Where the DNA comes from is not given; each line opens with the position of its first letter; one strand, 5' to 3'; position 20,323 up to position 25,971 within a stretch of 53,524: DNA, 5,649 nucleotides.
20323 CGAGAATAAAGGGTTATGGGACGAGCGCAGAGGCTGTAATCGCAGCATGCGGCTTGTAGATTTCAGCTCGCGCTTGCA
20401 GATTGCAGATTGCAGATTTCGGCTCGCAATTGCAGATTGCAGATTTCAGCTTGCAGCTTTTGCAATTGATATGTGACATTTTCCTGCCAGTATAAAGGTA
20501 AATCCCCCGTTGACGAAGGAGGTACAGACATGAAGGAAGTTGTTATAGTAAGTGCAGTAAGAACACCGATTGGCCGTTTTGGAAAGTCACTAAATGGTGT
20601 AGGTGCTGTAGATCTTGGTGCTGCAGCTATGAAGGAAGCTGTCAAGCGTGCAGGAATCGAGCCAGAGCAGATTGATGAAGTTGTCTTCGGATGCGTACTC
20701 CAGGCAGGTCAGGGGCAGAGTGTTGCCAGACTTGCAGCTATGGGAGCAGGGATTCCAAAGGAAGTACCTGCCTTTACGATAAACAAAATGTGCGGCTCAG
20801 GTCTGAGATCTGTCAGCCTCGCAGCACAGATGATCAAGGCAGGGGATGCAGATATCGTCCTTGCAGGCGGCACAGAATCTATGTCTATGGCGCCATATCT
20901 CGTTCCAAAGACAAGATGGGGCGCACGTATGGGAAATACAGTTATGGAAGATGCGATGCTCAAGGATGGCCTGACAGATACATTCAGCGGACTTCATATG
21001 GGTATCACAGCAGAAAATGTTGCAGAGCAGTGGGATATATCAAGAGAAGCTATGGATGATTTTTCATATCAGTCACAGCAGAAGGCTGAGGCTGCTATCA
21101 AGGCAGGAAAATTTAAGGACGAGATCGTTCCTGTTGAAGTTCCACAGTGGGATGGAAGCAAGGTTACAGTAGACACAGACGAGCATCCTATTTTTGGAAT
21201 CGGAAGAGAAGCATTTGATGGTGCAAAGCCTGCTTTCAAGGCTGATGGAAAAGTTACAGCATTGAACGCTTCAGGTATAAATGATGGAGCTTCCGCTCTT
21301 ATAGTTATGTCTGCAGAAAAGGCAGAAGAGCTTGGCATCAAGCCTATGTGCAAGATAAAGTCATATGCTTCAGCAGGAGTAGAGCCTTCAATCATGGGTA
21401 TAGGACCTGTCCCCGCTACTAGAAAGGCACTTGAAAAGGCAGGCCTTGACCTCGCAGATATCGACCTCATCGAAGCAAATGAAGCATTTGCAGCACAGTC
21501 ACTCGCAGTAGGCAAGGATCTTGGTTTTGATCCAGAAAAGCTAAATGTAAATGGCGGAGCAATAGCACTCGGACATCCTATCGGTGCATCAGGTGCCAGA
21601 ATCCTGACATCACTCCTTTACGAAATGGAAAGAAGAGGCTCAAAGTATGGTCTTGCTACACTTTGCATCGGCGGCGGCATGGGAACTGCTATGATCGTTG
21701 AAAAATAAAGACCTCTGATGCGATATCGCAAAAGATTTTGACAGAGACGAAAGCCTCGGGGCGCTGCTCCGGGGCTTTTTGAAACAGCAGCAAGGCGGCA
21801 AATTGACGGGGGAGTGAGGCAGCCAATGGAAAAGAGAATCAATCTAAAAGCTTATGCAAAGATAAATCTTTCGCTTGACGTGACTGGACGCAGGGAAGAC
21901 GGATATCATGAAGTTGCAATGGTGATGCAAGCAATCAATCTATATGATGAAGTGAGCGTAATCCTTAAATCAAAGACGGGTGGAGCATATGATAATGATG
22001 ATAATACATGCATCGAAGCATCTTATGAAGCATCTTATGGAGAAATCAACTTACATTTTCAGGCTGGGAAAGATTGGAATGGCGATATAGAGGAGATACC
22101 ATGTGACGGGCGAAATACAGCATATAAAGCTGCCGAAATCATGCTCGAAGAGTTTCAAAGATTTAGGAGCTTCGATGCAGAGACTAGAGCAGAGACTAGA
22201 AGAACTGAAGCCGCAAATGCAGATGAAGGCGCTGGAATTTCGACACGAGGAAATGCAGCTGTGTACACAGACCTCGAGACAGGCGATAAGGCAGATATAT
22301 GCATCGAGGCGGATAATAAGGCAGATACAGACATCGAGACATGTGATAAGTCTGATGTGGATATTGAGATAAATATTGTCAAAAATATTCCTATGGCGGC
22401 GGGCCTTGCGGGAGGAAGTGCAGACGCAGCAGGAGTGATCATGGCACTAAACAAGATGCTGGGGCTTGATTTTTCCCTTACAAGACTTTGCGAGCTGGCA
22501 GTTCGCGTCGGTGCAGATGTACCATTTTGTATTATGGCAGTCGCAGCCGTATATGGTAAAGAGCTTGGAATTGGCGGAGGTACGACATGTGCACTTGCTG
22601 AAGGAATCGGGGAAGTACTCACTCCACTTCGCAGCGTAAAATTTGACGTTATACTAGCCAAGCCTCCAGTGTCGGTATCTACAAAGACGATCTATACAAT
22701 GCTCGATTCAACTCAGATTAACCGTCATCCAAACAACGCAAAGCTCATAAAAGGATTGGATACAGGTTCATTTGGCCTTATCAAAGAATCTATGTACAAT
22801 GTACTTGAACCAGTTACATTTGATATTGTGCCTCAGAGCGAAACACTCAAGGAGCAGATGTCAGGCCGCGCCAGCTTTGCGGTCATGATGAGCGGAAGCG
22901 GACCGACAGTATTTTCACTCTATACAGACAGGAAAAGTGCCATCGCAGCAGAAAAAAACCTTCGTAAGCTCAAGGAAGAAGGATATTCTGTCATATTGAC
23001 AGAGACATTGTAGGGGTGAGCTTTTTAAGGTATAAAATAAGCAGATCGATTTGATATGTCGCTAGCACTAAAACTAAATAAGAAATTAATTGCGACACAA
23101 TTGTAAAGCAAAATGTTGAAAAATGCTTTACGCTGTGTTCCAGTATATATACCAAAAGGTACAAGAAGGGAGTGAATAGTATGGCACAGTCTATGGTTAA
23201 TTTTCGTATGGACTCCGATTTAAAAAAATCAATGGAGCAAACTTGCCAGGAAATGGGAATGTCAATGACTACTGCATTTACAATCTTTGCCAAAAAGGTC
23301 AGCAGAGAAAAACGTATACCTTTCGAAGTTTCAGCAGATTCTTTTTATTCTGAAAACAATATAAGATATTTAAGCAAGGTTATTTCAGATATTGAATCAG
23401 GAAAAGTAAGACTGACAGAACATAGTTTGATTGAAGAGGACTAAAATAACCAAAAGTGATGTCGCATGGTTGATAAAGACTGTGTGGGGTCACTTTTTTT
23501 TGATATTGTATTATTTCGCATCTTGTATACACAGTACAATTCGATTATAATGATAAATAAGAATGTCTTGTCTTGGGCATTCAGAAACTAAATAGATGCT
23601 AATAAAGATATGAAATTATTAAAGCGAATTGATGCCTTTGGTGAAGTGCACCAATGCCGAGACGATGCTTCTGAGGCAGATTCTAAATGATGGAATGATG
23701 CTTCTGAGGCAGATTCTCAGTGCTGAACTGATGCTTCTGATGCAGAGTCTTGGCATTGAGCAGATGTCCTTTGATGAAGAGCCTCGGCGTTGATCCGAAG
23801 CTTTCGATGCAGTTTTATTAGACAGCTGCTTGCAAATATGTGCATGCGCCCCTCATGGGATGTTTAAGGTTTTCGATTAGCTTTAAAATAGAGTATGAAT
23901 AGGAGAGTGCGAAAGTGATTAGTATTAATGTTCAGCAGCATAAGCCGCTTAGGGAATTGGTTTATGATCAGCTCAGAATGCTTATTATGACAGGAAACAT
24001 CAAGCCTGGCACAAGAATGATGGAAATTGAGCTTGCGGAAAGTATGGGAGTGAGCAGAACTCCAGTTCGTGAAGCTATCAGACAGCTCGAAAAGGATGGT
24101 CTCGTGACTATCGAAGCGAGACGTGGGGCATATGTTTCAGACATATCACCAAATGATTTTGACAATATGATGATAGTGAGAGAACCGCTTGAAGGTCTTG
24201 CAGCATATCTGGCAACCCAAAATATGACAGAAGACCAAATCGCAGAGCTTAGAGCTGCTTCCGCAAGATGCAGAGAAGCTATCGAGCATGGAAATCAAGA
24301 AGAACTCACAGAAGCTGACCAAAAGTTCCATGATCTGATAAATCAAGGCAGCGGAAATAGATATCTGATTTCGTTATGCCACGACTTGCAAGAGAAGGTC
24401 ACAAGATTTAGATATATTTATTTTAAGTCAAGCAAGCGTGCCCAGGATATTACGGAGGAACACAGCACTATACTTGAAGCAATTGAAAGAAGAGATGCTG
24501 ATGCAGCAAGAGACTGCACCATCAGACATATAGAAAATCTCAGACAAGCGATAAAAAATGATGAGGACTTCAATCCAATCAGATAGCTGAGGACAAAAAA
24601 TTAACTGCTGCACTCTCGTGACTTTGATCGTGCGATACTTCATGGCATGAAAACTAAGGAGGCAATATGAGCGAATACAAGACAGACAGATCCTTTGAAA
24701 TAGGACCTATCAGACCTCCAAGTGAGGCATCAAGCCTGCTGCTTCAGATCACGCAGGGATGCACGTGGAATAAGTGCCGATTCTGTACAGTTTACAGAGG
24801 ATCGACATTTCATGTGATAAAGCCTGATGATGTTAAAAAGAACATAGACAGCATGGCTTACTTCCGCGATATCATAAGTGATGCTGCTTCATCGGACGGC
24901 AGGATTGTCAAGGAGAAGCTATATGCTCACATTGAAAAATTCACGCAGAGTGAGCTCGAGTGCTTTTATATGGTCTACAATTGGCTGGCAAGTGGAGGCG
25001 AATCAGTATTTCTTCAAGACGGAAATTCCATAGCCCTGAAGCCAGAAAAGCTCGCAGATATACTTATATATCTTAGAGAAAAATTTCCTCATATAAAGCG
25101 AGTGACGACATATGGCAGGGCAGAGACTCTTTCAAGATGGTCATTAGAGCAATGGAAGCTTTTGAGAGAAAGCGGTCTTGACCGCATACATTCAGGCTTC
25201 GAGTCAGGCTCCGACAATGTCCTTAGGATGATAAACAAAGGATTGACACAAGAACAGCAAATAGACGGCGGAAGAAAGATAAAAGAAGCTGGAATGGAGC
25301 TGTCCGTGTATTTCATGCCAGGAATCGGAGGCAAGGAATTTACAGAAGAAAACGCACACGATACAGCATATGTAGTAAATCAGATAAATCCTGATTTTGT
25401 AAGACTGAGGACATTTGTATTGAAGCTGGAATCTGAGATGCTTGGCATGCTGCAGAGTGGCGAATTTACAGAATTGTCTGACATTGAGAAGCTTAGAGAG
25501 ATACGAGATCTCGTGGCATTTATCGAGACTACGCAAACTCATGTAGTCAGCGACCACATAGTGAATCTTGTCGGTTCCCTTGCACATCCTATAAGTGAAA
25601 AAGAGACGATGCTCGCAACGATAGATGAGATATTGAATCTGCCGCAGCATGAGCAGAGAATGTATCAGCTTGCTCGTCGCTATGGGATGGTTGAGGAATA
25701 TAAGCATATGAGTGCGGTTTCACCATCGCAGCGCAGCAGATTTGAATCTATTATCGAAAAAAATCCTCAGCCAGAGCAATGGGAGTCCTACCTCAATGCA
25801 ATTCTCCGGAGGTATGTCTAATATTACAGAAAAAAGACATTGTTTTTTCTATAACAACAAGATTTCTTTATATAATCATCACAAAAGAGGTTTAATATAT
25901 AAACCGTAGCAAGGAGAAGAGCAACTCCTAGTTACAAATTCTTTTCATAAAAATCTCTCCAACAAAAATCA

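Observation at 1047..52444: Eleven unrelated short tandem-repeat arrays occupy intergenic regions across the window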

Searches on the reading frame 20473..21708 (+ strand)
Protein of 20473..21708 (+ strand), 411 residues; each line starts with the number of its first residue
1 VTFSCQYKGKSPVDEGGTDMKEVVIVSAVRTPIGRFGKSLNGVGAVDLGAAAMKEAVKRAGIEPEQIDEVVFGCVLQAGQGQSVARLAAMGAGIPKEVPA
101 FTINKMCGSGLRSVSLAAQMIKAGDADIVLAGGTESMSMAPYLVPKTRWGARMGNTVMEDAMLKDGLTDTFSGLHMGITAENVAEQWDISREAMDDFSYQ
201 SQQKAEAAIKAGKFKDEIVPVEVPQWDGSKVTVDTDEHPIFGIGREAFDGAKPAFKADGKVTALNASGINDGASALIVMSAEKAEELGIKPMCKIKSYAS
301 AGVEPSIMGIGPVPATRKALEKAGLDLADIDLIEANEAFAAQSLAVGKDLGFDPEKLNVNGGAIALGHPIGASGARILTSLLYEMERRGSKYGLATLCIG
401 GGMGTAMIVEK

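Call 8: search_protein_families(library=pfam, proteins=[window:20473-21708:+])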
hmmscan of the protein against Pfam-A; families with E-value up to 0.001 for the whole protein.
window:20473-21708:+ (411 aa): 5 families
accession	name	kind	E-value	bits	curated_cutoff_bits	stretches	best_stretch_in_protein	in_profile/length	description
PF00108.29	Thiolase_N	-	6.4e-100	334.3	26.4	1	23-281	1-259/260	Thiolase, N-terminal domain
PF02803.24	Thiolase_C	-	8.4e-56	187.3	27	1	290-411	2-123/123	Thiolase, C-terminal domain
PF00109.32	ketoacyl-synt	-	3.2e-07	30.6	20.8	1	99-137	166-204/252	Beta-ketoacyl synthase, N-terminal domain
PF02801.28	Ketoacyl-synt_C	-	2.1e-05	24.9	20.8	0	314-336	29-51/119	Beta-ketoacyl synthase, C-terminal domain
PF22691.2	Thiolase_C_1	-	4.1e-05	23.8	28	0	315-352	23-60/144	Thiolase C-terminal domain-like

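Call 28: find_encoding_contigs(protein=window:20530-21708:+, flank=10000, max_places=10)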
Protein window:20530-21708:+ (392 aa): 1 contig read that carries it; 1 place shown.
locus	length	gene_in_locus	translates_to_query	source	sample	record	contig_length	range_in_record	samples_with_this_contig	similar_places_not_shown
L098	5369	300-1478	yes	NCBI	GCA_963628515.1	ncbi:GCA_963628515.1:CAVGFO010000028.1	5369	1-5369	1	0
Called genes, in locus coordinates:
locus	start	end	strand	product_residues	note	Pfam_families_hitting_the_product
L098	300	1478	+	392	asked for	PF00108:Thiolase_N, PF02801:Ketoacyl-synt_C (faint), PF00109:ketoacyl-synt (faint), PF02803:Thiolase_C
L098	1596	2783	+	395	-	PF00288:GHMP_kinases_N, PF08544:GHMP_kinases_C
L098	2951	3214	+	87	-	PF04221:RelB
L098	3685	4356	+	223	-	PF00392:GntR, PF08279:HTH_11 (faint), PF13412:HTH_24 (weak), PF07729:FCD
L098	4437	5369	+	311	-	?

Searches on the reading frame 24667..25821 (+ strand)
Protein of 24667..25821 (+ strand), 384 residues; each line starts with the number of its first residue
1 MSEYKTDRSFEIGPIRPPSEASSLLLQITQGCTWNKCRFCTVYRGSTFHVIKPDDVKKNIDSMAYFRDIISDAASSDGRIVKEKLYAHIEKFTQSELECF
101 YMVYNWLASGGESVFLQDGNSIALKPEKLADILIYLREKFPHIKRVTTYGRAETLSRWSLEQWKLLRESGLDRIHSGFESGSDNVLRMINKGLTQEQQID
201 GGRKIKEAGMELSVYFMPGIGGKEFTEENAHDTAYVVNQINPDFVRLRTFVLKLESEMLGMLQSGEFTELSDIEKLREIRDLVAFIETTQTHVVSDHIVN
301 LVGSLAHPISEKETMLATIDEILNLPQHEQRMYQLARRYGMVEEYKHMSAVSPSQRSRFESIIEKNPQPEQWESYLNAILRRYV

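Call 8: search_protein_families(library=pfam, proteins=[window:24667-25821:+])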
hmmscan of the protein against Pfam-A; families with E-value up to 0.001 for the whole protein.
window:24667-25821:+ (384 aa): 1 family
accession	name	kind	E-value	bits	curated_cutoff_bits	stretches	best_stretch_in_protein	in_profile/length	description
PF04055.27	Radical_SAM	-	4.5e-16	59.9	29.5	1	27-223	2-154/166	Radical SAM superfamily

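Call 63: find_homologous_proteins(query=window:24667-25818:+)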
Query window:24667-25818:+ (384 aa): 3496 proteins with E <= 0.001 among 7144 candidates; the best 120 are listed.
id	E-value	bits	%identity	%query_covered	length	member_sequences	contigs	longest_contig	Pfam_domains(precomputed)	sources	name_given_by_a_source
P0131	3.1e-256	867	100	100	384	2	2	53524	PF04055.28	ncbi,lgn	-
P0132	2.9e-230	782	89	100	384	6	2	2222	PF04055.28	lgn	-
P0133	5.0e-188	643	74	99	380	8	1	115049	PF04055.28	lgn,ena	-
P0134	4.5e-185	633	72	99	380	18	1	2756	PF04055.28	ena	-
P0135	4.6e-185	633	73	99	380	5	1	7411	PF04055.28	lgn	-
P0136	3.1e-184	630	71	99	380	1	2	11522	PF04055.28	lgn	-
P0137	3.1e-184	630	71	99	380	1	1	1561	PF04055.28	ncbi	-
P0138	1.5e-182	625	71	98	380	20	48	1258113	PF04055.28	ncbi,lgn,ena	-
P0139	1.0e-176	605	70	99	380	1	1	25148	PF04055.28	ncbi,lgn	-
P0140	1.8e-176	605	68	99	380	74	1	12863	PF04055.28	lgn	-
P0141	7.9e-174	596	68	100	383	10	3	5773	PF04055.28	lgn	-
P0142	4.9e-172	590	68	99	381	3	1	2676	PF04055.28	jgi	jgi:hypothetical protein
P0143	2.3e-171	588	67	99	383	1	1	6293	PF04055.28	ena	-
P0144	1.4e-170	585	67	99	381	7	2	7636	PF04055.28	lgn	-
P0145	1.1e-169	582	67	99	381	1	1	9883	PF04055.28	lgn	-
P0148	3.3e-169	581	67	99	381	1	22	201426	PF04055.28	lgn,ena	-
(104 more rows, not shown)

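Call 64: find_encoding_contigs(protein=P0133, flank=10000, max_places=2)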
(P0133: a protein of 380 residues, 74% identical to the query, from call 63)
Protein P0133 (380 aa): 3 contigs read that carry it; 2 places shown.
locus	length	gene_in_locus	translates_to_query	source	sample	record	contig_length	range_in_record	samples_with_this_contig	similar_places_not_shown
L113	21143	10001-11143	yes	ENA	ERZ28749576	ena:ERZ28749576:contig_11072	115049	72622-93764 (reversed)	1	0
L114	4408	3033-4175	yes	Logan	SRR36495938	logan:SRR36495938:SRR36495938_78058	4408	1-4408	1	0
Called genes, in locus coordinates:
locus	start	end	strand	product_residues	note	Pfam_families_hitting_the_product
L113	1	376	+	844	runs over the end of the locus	PF00395:SLH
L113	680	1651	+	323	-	PF02899:Phage_int_SAM_1, PF13102:Phage_int_SAM_5 (weak), PF13495:Phage_int_SAM_4, PF00589:Phage_integrase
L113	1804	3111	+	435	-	PF00657:Lipase_GDSL, PF13472:Lipase_GDSL_2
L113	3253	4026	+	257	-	PF02146:SIR2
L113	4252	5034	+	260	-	PF01975:SurE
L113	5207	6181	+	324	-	PF09924:LPG_synthase_C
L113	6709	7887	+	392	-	PF00108:Thiolase_N, PF00109:ketoacyl-synt (weak), PF02803:Thiolase_C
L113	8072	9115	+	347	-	PF00288:GHMP_kinases_N, PF08544:GHMP_kinases_C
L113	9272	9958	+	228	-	PF00392:GntR, PF07729:FCD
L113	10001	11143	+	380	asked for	PF04055:Radical_SAM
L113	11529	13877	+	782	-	PF12673:SipL, PF01476:LysM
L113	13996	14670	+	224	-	PF09551:Spore_II_R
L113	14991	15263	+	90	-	-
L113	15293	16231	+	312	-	PF01430:HSP33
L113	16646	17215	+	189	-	PF04542:Sigma70_r2, PF08281:Sigma70_r4_2, PF04545:Sigma70_r4 (weak)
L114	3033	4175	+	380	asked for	PF04055:Radical_SAM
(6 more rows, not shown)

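Call 65: find_encoding_contigs(protein=P0138, flank=10000, max_places=3)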
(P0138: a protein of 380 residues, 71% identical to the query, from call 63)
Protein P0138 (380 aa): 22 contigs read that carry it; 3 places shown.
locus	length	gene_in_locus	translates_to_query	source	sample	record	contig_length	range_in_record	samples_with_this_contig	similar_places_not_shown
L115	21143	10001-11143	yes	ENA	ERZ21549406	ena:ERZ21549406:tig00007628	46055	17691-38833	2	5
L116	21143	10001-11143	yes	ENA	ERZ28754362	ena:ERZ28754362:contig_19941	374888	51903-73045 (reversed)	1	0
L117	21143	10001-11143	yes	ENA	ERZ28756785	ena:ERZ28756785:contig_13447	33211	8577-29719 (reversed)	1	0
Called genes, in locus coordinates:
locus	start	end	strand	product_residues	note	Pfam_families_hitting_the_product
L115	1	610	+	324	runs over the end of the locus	PF13495:Phage_int_SAM_4, PF02899:Phage_int_SAM_1, PF13102:Phage_int_SAM_5, PF00589:Phage_integrase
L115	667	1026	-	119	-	PF01381:HTH_3 (weak)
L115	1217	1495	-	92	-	PF05016:ParE_toxin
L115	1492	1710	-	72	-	PF19807:DUF6290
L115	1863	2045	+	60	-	-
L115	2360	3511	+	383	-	PF00657:Lipase_GDSL, PF13472:Lipase_GDSL_2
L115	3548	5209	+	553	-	PF02146:SIR2, PF01975:SurE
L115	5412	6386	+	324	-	PF09924:LPG_synthase_C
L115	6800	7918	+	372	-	PF00108:Thiolase_N, PF00109:ketoacyl-synt (weak), PF02803:Thiolase_C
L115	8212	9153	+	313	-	PF00288:GHMP_kinases_N, PF08544:GHMP_kinases_C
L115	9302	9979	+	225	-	PF00392:GntR, PF07729:FCD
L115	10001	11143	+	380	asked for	PF04055:Radical_SAM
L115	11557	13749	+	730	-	PF12673:SipL, PF01476:LysM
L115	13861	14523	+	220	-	PF09551:Spore_II_R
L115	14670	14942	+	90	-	-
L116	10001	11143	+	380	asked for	PF04055:Radical_SAM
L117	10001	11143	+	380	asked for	PF04055:Radical_SAM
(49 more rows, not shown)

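Call 66: find_encoding_contigs(protein=P0148, flank=10000, max_places=2)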
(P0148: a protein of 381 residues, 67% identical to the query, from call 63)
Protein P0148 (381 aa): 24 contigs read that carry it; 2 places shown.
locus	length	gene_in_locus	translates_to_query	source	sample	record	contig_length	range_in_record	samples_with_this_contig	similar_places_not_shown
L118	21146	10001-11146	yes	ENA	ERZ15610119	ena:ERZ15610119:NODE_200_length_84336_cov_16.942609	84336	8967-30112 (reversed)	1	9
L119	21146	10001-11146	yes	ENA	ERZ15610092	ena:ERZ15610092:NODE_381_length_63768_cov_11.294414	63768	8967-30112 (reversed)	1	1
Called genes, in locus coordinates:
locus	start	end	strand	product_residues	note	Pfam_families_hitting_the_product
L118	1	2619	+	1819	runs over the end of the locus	PF18998:Flg_new_2 (faint), PF09479:Flg_new (faint)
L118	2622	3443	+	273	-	PF00142:Fer4_NifH, PF01656:CbiA, PF02374:ArsA_ATPase (weak), PF10609:ParA (weak), PF13614:AAA_31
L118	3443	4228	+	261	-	PF00005:ABC_tran, PF02463:SMC_N, PF13175:AAA_15 (faint), PF13304:AAA_21 (weak)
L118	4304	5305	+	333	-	PF01145:Band_7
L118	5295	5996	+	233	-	-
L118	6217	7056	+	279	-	PF17853:GGDEF_2, PF13556:HTH_30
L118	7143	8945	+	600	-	PF00664:ABC_membrane, PF02463:SMC_N (faint), PF00005:ABC_tran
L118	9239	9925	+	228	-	PF00392:GntR, PF07729:FCD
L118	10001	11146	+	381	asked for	PF04055:Radical_SAM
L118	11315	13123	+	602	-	PF12673:SipL (weak), PF01476:LysM (weak)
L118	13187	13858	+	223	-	PF09551:Spore_II_R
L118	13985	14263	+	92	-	-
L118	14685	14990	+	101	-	-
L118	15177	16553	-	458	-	PF00672:HAMP (weak), PF00512:HisKA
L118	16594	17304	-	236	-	PF00072:Response_reg, PF00486:Trans_reg_C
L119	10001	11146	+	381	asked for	PF04055:Radical_SAM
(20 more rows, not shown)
